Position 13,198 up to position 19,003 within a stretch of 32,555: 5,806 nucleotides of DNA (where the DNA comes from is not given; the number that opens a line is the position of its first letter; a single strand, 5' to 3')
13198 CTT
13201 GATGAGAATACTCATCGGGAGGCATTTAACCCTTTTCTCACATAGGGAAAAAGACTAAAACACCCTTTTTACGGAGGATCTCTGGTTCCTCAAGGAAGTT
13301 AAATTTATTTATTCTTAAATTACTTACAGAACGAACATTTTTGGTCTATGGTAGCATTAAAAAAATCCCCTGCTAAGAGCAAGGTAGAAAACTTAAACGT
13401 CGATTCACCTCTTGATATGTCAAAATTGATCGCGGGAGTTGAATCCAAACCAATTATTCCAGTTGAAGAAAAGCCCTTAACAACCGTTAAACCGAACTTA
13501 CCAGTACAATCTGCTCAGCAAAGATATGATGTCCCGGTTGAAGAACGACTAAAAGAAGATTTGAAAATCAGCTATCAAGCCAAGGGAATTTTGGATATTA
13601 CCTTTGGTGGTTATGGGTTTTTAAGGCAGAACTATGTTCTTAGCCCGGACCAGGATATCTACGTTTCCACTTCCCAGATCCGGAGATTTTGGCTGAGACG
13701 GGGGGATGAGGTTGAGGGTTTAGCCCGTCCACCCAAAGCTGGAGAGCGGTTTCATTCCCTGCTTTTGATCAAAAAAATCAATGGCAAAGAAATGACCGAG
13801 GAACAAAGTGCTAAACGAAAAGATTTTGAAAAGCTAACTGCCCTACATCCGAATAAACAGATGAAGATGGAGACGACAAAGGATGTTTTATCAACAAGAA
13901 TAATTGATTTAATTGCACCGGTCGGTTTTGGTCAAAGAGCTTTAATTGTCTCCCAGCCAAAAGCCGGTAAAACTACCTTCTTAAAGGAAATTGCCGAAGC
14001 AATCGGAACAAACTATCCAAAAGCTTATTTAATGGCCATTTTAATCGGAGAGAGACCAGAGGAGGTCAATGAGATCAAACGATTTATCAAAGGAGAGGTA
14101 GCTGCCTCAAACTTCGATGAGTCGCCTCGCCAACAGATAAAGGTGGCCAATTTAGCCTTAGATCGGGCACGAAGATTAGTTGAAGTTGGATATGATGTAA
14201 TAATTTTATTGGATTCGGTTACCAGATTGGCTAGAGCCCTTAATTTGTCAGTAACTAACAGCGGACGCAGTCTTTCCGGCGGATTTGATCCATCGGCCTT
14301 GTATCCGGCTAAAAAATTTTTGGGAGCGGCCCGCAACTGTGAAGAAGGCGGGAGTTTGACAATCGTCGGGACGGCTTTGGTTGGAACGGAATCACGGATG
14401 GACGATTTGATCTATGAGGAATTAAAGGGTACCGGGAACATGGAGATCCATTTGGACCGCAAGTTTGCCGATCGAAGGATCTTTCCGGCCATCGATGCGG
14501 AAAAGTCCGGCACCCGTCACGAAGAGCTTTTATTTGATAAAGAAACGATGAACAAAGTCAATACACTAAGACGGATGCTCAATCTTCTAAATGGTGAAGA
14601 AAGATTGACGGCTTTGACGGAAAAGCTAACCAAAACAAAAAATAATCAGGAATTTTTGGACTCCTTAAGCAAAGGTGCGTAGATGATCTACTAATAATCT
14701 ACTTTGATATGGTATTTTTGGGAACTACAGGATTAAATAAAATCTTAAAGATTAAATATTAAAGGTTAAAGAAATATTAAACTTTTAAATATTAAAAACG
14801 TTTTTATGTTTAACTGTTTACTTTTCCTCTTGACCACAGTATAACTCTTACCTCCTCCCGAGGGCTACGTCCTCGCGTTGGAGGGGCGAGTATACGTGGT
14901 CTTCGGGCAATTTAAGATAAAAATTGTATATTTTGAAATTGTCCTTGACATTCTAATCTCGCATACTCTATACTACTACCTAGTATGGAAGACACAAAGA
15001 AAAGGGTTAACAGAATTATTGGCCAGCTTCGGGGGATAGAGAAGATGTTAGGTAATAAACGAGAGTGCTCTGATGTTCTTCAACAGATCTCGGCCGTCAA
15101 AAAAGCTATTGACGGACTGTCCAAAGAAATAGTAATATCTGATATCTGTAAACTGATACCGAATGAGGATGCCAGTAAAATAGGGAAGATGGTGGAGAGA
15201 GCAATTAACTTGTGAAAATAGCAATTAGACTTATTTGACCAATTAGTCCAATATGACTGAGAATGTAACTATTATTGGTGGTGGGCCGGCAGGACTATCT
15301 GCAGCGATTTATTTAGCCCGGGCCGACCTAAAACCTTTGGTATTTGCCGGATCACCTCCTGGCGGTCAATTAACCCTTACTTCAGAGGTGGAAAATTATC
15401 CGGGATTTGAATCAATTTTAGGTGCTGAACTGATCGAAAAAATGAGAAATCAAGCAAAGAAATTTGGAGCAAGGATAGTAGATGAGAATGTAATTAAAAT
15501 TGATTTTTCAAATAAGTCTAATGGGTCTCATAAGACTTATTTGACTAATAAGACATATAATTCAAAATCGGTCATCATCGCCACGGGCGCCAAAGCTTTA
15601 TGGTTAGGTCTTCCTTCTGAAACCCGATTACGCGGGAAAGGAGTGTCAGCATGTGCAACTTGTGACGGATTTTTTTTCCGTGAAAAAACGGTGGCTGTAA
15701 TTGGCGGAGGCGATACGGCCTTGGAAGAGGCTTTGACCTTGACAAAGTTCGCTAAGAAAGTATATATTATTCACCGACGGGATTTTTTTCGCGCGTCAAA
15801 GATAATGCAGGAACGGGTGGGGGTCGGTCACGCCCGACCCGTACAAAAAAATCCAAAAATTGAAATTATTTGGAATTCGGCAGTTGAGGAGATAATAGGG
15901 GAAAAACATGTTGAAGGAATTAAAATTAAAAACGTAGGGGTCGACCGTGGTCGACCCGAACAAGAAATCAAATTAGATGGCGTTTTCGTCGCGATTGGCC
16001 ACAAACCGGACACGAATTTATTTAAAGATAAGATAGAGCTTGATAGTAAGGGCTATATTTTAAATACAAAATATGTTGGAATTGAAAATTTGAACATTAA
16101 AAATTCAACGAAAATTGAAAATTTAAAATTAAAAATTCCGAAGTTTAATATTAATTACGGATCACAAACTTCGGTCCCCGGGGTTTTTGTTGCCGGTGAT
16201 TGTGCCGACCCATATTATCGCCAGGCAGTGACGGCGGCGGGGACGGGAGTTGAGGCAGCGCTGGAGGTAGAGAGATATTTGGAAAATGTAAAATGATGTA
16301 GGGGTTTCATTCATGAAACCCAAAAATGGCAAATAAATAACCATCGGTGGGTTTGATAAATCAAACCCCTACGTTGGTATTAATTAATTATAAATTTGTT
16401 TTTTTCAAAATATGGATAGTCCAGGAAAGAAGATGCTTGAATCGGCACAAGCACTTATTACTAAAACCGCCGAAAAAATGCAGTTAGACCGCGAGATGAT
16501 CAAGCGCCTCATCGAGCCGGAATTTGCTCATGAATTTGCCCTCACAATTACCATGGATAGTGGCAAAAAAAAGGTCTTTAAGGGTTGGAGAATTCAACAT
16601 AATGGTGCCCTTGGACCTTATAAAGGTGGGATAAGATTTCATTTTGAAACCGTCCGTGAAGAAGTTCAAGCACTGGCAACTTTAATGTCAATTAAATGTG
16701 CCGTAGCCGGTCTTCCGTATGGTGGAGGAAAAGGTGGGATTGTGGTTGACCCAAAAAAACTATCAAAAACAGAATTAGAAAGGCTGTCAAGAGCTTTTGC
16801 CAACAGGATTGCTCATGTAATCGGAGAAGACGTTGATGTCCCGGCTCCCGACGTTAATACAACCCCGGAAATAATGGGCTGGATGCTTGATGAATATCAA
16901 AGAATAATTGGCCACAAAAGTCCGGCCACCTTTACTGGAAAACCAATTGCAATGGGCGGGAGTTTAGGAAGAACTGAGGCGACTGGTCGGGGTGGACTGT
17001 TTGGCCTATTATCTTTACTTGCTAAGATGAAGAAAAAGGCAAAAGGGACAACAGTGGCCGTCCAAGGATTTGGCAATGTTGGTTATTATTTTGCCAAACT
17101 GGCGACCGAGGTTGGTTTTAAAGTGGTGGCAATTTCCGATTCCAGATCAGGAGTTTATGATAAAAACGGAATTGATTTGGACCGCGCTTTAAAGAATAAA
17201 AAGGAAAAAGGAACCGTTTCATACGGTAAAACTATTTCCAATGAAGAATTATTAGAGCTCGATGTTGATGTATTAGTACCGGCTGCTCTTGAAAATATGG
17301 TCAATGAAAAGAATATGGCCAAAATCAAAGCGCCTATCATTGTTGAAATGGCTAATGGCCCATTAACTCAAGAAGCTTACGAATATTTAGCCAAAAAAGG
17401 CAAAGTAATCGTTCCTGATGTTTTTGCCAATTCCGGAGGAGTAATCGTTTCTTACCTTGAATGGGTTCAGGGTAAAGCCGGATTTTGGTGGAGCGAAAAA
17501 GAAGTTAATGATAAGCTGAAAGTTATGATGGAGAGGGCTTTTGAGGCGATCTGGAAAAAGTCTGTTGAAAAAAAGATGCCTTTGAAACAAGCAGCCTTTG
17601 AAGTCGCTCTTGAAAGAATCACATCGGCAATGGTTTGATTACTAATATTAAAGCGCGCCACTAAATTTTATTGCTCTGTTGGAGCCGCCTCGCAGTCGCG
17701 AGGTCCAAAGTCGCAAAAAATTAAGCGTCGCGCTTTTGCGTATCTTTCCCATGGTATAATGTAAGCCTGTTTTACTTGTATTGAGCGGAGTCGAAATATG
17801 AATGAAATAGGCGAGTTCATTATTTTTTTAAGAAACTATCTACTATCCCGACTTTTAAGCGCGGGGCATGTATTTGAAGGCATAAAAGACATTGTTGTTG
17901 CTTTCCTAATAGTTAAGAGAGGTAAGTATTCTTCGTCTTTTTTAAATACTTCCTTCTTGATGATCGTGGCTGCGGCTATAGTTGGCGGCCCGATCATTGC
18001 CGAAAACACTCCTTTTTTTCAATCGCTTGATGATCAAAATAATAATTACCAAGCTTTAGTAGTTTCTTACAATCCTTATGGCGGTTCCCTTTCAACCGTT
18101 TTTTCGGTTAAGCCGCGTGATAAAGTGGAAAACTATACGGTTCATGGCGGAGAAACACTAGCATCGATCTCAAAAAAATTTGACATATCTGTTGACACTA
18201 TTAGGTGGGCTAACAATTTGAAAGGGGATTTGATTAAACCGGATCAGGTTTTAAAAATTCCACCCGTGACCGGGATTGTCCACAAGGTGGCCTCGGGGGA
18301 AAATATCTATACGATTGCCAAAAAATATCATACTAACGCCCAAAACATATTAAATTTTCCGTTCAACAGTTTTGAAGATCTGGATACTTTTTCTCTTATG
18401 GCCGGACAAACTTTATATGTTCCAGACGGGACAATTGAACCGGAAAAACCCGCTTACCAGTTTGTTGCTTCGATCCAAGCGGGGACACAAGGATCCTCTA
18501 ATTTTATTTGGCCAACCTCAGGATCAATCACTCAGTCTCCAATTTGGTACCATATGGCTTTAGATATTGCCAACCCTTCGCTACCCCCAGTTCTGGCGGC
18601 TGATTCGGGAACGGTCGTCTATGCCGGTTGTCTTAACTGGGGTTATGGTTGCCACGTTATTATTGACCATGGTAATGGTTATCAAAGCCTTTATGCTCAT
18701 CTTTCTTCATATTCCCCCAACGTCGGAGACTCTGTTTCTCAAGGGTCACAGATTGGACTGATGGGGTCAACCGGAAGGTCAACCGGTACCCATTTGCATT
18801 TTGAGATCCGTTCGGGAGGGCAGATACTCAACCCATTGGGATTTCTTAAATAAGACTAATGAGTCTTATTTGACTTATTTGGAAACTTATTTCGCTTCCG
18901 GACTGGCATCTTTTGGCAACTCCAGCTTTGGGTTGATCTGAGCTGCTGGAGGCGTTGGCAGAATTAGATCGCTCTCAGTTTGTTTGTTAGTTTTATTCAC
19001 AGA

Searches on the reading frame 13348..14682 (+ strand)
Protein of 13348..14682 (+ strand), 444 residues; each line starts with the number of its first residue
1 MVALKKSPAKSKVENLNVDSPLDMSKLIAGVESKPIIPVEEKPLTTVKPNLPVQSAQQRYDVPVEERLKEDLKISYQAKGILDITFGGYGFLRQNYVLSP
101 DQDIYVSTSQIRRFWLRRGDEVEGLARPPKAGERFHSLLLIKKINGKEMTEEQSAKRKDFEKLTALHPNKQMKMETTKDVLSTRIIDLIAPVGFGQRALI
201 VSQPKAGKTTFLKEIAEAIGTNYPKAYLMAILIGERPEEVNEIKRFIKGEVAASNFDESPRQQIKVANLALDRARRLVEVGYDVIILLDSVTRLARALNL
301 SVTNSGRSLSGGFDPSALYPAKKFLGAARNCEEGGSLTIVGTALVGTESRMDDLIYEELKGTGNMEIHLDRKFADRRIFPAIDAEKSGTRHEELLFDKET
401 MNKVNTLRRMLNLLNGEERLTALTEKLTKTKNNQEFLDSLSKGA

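Call 53: search_protein_families(library=pfam, proteins=[window:13348-14682:+], max_evalue=0.001)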
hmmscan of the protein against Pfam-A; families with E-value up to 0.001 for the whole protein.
window:13348-14682:+ (444 aa): 2 families
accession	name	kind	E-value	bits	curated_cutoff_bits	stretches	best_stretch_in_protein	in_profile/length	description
PF00006.31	ATP-synt_ab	-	1.7e-26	93.6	29.5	1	183-387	2-211/213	ATP synthase alpha/beta family, nucleotide-binding domain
PF07497.18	Rho_RNA_bind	-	7.3e-25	87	27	1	79-148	2-71/73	Rho termination factor, RNA-binding domain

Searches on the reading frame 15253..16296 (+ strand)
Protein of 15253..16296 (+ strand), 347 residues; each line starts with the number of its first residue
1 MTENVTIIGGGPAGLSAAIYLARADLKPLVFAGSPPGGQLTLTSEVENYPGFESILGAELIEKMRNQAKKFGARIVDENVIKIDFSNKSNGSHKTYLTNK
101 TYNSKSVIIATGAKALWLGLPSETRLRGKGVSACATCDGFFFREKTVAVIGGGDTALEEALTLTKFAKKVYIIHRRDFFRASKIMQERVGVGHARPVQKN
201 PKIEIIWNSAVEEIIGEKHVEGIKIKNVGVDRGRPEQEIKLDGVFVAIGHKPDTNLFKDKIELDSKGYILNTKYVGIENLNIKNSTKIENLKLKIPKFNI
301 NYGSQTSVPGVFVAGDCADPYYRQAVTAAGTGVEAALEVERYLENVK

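Call 53: search_protein_families(library=pfam, proteins=[window:15253-16296:+], max_evalue=0.001)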
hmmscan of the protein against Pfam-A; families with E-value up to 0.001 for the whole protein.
window:15253-16296:+ (347 aa): 12 families
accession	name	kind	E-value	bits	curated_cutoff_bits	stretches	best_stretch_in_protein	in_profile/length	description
PF07992.20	Pyr_redox_2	-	2.4e-52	178.6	26.1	2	4-274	2-262/291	Pyridine nucleotide-disulphide oxidoreductase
PF13738.12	Pyr_redox_3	-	1.4e-18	67.6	30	1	57-272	80-290/305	Pyridine nucleotide-disulphide oxidoreductase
PF00070.33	Pyr_redox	-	4e-17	62.9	22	1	147-226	2-80/82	Pyridine nucleotide-disulphide oxidoreductase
PF01266.30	DAO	-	3.4e-09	37.1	27.9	1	5-37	2-35/353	FAD dependent oxidoreductase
PF01134.28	GIDA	-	1.3e-07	31.5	22.1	1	5-95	2-86/391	Glucose inhibited division protein A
PF03486.20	HI0933_like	-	1.5e-07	31.6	50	0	4-32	2-30/244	HI0933-like protein Rossmann domain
PF13450.12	NAD_binding_8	-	3.4e-06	27.7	21.9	1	7-63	1-54/68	NAD(P)-binding Rossmann-like domain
PF01946.23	Thi4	-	5.1e-06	26.3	26.2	1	3-32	18-48/235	Thi4 family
PF00890.30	FAD_binding_2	-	1.3e-05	25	20.4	1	5-41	2-39/414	FAD binding domain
PF13241.12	NAD_binding_7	-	1.9e-05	25.6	22.1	0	142-177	5-40/104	Putative NAD(P)-binding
PF01494.25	FAD_binding_3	-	0.00038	20.2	22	0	4-24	3-23/349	FAD binding domain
PF12831.13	FAD_oxidored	-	0.00049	19.9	27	0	5-41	2-39/416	FAD dependent oxidoreductase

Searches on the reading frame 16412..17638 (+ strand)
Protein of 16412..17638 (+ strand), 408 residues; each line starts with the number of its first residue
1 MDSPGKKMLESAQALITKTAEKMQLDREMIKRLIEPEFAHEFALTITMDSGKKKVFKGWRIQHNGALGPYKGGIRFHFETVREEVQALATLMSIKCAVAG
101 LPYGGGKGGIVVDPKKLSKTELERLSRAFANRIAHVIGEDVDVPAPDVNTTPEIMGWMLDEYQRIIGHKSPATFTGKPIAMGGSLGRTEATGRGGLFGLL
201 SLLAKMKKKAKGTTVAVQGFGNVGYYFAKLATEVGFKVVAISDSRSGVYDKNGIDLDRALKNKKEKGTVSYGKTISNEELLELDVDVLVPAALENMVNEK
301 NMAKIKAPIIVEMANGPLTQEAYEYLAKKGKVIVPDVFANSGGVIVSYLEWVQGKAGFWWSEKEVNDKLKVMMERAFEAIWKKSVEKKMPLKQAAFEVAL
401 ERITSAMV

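Call 53: search_protein_families(library=pfam, proteins=[window:16412-17638:+], max_evalue=0.001)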
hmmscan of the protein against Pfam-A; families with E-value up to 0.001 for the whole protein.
window:16412-17638:+ (408 aa): 3 families
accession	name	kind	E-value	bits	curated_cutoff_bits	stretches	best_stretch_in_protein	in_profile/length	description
PF00208.27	ELFV_dehydrog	-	2.1e-73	247.4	23.4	1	182-407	1-237/241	Glutamate/Leucine/Phenylalanine/Valine dehydrogenase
PF02812.23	ELFV_dehydrog_N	-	3.9e-52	175.8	25.3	1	37-163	2-128/129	Glu/Leu/Phe/Val dehydrogenase, dimerisation domain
PF02826.25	2-Hacid_dh_C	-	8e-06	25.8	25.1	1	205-255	29-84/178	D-isomer specific 2-hydroxyacid dehydrogenase, NAD binding domain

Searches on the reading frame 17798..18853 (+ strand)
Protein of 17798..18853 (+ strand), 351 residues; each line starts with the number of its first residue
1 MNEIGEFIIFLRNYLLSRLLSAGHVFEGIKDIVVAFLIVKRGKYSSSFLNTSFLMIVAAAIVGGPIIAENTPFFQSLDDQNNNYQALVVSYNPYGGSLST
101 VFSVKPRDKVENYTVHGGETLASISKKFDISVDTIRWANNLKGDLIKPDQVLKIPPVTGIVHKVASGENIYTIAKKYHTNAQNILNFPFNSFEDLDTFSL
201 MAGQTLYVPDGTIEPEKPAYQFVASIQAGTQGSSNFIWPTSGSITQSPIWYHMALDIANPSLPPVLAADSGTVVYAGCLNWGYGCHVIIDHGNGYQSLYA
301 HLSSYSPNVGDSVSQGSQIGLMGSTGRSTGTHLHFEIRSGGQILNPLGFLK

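Call 53: search_protein_families(library=pfam, proteins=[window:17798-18853:+], max_evalue=0.001)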
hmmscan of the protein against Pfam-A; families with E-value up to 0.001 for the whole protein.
window:17798-18853:+ (351 aa): 3 families
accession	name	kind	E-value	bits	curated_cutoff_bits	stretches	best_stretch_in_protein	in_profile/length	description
PF01551.29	Peptidase_M23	-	9.1e-31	106.4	28.7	1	251-346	2-96/96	Peptidase family M23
PF01476.26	LysM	-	2.8e-19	69.2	20.9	2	113-155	1-43/43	LysM domain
PF23473.1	LysM3_LYK4_5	-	2.8e-08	34.1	29.3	1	113-152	5-44/48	LYK4/5 LysM3 domain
